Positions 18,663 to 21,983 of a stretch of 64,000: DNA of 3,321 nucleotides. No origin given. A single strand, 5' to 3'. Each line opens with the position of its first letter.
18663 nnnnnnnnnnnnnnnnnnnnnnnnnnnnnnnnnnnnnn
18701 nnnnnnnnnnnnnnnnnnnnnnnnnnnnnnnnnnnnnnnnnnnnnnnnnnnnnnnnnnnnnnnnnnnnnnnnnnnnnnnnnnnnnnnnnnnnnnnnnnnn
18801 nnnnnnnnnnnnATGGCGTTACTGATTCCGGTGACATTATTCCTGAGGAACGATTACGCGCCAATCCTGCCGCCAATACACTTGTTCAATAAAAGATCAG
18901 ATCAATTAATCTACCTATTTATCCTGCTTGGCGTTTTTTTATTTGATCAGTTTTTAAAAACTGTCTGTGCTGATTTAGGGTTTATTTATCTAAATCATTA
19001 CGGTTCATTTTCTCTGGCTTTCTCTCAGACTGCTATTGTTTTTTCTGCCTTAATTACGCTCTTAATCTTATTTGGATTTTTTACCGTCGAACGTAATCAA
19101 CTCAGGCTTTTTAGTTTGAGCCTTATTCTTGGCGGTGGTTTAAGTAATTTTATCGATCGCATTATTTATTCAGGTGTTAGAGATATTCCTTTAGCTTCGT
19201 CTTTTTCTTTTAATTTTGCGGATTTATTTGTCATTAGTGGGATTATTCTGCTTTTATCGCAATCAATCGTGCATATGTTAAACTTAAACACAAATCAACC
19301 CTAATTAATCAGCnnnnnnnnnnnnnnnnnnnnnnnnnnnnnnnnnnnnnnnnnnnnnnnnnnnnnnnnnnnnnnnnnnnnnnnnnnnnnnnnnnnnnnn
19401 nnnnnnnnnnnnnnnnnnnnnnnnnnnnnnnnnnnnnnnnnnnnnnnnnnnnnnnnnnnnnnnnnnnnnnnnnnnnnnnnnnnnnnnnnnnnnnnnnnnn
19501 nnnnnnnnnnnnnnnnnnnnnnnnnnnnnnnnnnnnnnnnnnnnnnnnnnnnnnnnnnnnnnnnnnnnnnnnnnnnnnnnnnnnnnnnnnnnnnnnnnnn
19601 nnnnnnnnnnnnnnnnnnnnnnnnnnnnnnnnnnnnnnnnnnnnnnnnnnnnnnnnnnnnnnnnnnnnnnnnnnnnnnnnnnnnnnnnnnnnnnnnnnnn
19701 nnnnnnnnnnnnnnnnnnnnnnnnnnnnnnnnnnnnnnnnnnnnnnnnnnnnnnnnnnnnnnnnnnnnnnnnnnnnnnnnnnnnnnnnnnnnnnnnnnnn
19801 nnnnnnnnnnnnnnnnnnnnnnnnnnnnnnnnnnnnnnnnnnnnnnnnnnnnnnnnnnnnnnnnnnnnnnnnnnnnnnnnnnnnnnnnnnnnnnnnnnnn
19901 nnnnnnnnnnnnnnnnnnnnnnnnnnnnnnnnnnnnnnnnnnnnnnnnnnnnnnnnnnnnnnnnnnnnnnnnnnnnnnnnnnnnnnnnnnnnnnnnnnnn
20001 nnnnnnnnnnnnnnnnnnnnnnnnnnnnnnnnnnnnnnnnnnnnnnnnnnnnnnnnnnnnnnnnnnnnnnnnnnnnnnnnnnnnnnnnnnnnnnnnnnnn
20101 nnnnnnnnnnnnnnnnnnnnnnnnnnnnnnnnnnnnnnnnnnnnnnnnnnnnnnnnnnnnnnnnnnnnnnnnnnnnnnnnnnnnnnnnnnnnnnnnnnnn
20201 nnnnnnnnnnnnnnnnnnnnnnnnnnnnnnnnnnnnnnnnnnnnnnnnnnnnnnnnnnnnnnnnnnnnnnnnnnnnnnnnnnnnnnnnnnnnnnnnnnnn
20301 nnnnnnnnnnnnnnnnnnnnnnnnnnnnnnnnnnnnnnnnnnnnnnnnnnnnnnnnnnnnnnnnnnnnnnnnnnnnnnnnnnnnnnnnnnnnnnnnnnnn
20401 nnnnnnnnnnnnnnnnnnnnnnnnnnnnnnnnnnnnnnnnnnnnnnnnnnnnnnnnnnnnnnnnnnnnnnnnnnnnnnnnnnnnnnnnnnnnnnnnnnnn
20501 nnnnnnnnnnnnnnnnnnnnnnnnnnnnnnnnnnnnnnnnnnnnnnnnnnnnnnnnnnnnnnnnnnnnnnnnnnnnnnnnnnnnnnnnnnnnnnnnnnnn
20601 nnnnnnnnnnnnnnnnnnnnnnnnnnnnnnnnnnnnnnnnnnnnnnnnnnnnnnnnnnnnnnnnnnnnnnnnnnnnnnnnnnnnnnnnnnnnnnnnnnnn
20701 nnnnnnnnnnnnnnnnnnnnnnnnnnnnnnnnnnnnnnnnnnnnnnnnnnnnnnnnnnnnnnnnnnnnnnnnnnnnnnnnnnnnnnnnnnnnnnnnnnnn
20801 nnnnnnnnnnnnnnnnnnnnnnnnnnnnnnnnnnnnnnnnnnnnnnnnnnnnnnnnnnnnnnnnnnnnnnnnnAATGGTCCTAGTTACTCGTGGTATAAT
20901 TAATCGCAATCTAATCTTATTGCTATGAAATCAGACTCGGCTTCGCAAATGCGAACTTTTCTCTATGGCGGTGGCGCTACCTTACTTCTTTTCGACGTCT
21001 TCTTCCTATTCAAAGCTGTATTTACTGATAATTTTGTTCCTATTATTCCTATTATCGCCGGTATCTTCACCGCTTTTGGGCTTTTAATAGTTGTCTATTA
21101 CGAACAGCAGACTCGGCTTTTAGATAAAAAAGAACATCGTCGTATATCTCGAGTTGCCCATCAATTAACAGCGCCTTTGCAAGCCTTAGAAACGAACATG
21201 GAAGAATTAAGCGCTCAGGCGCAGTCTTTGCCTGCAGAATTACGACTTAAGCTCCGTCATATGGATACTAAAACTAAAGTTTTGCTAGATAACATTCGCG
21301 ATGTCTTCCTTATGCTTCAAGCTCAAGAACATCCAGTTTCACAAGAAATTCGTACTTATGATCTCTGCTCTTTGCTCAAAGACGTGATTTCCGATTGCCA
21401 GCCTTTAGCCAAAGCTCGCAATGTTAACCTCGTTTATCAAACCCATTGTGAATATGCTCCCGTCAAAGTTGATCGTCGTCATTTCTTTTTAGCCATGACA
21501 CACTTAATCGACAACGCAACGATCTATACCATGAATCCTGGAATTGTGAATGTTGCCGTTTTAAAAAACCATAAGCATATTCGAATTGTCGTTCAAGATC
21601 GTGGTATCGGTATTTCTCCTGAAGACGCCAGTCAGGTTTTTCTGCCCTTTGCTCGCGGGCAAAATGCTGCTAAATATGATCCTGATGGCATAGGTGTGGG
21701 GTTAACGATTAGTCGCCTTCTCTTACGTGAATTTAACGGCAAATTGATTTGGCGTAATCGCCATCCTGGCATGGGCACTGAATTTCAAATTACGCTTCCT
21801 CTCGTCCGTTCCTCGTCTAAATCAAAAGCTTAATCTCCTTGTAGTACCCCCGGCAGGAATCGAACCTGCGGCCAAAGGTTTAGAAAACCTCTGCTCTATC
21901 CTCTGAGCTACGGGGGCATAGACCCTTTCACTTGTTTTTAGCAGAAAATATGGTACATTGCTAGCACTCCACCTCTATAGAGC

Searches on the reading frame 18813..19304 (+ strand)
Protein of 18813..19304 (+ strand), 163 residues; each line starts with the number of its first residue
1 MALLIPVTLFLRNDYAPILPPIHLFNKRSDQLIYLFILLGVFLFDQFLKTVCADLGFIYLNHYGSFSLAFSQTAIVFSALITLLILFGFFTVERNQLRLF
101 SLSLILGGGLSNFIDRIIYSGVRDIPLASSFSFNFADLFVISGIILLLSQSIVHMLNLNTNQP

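Call 87: search_protein_families(library=pfam, proteins=[window:18813-19304:+], max_evalue=0.00001)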
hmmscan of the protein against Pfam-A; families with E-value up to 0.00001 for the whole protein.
window:18813-19304:+ (163 aa): 1 family
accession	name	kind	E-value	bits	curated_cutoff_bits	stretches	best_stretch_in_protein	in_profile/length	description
PF01252.23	Peptidase_A8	-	4.4e-14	53.3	25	1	39-151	3-140/142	Signal peptidase (SPase) II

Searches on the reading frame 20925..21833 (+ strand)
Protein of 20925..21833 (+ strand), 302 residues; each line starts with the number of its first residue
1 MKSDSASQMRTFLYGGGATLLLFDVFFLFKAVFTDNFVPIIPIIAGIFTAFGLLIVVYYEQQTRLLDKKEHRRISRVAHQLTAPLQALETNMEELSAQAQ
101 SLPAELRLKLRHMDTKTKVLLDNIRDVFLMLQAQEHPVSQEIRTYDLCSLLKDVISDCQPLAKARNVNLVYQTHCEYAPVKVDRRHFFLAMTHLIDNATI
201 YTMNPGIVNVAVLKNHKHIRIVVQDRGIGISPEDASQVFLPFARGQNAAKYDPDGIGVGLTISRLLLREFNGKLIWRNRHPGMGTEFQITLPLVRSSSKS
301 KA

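Call 88: search_protein_families(library=pfam, proteins=[window:20925-21833:+], max_evalue=0.00001)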
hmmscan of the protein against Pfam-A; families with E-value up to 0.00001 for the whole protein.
window:20925-21833:+ (302 aa): 1 family
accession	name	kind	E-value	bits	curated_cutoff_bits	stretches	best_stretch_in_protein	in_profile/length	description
PF02518.31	HATPase_c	-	4.7e-18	66.1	26.4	1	183-294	2-110/111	Histidine kinase-, DNA gyrase B-, and HSP90-like ATPase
